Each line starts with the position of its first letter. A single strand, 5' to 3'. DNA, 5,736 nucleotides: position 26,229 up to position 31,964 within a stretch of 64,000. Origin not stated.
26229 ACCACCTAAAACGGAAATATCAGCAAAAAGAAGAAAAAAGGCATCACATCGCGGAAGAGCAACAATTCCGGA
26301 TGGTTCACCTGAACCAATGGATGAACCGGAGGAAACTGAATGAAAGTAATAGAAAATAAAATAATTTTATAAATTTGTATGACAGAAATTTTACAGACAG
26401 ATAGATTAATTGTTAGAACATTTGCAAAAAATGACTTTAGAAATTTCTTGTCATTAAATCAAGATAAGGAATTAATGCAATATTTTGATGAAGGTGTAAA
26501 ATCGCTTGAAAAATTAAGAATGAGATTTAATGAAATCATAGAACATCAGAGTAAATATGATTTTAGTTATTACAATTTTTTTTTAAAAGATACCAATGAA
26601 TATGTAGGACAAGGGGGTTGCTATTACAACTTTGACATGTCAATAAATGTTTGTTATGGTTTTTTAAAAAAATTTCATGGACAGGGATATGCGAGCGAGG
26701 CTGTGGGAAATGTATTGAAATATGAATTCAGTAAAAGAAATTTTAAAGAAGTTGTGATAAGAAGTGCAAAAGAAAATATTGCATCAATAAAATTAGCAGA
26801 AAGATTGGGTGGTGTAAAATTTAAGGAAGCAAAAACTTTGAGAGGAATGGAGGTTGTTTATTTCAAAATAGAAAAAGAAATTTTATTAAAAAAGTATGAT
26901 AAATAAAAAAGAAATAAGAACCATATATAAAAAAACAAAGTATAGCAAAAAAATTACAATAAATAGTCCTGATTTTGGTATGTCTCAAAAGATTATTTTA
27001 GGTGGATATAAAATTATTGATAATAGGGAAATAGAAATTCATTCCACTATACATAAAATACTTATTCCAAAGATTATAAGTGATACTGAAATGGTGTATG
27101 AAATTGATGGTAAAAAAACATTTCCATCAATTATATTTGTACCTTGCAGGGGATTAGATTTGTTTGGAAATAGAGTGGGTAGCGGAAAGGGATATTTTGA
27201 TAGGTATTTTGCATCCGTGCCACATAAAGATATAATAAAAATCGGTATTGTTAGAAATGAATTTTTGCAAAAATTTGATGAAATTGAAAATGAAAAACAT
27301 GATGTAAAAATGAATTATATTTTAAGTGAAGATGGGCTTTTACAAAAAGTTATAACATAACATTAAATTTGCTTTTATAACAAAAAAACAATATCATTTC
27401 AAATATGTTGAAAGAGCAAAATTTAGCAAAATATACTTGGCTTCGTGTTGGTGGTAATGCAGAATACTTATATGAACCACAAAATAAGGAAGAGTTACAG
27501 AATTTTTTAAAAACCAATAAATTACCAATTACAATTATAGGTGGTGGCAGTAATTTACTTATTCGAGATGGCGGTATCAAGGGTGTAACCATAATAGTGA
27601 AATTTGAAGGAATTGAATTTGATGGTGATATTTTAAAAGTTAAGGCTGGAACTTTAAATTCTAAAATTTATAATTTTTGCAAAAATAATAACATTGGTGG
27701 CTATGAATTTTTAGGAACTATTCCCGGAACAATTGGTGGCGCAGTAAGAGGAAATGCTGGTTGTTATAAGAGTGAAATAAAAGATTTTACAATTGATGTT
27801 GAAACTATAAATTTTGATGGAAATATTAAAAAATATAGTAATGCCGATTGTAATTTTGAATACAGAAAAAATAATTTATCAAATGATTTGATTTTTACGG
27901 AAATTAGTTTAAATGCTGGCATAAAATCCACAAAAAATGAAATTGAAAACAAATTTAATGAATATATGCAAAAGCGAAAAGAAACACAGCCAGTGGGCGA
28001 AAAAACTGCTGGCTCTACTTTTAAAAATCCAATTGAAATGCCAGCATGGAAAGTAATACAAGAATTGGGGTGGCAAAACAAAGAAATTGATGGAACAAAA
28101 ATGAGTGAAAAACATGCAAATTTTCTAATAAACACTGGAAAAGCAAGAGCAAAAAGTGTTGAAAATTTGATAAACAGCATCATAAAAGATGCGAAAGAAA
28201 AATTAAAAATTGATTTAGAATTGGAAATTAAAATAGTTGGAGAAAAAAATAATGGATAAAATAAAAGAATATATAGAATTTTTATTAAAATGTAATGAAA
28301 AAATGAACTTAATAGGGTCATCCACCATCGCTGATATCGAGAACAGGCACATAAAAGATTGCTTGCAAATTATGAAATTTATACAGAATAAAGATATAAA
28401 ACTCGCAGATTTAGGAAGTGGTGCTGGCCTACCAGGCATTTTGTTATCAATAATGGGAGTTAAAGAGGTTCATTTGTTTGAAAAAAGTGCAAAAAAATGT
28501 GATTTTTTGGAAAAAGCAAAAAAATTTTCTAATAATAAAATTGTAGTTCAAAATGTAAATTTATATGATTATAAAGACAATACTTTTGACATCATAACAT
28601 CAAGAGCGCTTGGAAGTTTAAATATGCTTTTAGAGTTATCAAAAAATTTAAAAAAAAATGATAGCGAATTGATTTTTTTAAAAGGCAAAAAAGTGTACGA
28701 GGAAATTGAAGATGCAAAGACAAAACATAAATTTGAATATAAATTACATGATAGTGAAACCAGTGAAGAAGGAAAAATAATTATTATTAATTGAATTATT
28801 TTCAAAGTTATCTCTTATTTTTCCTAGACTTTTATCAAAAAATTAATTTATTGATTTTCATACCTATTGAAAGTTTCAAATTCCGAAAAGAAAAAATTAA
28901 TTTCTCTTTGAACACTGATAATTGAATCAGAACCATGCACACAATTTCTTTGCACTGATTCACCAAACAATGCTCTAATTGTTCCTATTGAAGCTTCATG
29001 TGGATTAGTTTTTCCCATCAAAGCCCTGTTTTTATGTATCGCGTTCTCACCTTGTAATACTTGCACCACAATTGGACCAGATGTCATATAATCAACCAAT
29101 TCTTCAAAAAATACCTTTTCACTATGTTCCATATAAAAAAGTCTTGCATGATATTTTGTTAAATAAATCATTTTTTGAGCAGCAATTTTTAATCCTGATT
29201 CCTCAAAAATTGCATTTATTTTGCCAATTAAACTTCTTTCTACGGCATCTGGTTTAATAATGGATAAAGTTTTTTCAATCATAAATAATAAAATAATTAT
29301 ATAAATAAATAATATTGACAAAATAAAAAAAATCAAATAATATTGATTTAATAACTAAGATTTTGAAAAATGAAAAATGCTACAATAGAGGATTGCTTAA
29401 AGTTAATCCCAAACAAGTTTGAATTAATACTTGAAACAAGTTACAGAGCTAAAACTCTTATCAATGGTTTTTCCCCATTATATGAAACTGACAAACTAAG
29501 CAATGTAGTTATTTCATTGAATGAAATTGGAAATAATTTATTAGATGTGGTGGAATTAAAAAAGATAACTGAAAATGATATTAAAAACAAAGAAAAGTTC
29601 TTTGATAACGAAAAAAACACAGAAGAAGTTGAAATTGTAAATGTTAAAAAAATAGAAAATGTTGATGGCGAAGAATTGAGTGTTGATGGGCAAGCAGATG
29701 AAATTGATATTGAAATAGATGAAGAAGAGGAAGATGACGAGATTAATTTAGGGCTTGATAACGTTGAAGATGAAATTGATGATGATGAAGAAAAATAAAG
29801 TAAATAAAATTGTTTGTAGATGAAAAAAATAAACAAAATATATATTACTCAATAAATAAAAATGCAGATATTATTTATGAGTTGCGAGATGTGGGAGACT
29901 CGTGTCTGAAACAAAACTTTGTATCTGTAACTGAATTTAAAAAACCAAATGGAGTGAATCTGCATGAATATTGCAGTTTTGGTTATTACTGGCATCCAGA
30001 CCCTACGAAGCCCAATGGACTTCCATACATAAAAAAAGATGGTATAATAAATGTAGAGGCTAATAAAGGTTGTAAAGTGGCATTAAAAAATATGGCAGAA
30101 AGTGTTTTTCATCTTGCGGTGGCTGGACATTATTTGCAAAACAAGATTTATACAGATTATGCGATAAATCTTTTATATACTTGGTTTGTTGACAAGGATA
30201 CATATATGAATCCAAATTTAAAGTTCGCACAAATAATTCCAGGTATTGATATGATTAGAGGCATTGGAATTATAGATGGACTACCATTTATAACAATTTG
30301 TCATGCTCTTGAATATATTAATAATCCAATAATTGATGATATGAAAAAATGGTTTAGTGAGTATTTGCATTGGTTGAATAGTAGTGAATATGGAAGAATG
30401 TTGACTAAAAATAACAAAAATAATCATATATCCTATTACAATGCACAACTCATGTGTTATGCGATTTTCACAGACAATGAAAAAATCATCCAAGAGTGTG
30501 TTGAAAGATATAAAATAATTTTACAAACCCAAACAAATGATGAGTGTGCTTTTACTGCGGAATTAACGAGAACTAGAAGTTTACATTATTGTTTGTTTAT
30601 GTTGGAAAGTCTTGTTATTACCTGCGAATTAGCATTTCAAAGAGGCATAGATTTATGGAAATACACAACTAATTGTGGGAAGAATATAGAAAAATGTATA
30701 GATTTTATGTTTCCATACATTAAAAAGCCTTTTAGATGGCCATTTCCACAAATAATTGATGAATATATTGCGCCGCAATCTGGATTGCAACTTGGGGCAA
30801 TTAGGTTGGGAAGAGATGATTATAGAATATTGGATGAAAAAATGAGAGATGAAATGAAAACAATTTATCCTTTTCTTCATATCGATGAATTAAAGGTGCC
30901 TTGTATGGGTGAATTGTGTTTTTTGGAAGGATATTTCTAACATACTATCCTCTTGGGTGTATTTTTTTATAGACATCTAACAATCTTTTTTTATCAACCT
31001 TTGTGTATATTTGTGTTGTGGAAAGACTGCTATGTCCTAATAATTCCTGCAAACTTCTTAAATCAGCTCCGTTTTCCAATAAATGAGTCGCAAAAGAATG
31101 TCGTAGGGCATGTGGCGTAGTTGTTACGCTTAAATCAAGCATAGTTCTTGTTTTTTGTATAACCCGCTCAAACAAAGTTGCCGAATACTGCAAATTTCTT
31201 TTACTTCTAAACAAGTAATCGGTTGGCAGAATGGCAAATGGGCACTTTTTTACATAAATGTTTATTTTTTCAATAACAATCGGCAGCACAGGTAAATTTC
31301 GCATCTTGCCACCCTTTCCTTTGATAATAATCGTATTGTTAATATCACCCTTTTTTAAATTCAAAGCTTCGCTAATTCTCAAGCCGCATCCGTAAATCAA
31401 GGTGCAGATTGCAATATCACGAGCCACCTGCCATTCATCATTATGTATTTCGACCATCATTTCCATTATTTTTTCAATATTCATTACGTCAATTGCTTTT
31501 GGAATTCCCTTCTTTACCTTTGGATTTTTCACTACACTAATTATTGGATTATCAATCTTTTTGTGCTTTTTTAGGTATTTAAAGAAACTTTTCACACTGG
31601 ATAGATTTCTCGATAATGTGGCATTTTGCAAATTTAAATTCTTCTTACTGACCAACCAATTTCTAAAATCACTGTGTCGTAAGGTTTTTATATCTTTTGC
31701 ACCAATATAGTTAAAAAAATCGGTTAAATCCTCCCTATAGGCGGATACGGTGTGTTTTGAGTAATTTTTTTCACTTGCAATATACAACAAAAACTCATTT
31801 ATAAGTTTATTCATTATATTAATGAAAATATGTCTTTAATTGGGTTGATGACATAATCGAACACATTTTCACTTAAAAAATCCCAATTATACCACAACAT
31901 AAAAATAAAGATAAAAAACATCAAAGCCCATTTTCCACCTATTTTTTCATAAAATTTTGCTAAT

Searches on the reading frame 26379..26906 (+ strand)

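Call 53: search_protein_families(library=pfam, proteins=[window:26379-26906:+], max_evalue=0.01)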
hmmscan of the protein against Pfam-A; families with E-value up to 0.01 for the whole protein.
window:26379-26906:+ (175 aa): 4 families
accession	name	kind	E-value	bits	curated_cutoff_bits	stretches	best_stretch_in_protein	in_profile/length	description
PF13302.13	Acetyltransf_3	-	3.5e-22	80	25.4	1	9-145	1-137/138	Acetyltransferase (GNAT) domain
PF00583.31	Acetyltransf_1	-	4.7e-07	30.5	20.7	1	59-144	28-115/116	Acetyltransferase (GNAT) family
PF13420.13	Acetyltransf_4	-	0.0037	17.7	24.3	1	13-144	2-133/155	Acetyltransferase (GNAT) domain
PF13523.12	Acetyltransf_8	-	0.0062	16.6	27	1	83-151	76-143/145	Acetyltransferase (GNAT) domain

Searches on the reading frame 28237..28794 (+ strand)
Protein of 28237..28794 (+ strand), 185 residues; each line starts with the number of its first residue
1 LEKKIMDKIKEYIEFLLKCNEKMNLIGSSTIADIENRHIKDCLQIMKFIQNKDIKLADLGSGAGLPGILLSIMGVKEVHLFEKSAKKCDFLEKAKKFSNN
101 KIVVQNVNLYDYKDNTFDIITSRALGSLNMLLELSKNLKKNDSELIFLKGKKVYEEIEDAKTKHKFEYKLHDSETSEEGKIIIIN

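Call 53: search_protein_families(library=pfam, proteins=[window:28237-28794:+], max_evalue=0.01)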
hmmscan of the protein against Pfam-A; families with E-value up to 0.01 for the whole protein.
window:28237-28794:+ (185 aa): 5 families
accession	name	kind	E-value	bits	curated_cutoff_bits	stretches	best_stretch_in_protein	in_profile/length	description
PF02527.21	GidB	-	8.5e-41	139.8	27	1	7-171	3-170/184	rRNA small subunit methyltransferase G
PF13847.12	Methyltransf_31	-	5.5e-05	23.3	27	1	51-157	2-119/145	Methyltransferase domain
PF08241.18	Methyltransf_11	-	0.0013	19.7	21.2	1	58-124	2-68/95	Methyltransferase domain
PF05175.20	MTS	-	0.0018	18.4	23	1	50-121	29-103/170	Methyltransferase small domain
PF13649.12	Methyltransf_25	-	0.0025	18.9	27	1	58-126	3-75/97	Methyltransferase domain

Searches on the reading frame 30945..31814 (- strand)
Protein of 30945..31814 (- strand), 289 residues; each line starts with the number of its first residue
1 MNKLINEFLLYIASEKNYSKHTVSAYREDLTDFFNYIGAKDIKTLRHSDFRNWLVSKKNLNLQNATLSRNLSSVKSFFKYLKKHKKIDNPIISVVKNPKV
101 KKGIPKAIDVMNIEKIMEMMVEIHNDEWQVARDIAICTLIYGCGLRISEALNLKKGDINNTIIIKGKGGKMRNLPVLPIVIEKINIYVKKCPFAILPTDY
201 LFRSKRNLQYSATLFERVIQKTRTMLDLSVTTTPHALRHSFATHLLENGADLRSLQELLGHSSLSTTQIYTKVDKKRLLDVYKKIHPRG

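Call 53: search_protein_families(library=pfam, proteins=[window:30945-31814:-], max_evalue=0.01)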
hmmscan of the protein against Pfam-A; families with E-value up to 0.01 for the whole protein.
window:30945-31814:- (289 aa): 3 families
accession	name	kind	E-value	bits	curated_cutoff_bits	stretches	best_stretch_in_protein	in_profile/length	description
PF00589.27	Phage_integrase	-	5.7e-36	124.3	27.1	1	112-276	7-171/172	Phage integrase family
PF02899.23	Phage_int_SAM_1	-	1.1e-18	67.8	22.3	1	5-84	1-82/83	Phage integrase, N-terminal SAM-like domain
PF13495.12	Phage_int_SAM_4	-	2.1e-05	25.3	27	1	4-84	1-81/85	Phage integrase, N-terminal SAM-like domain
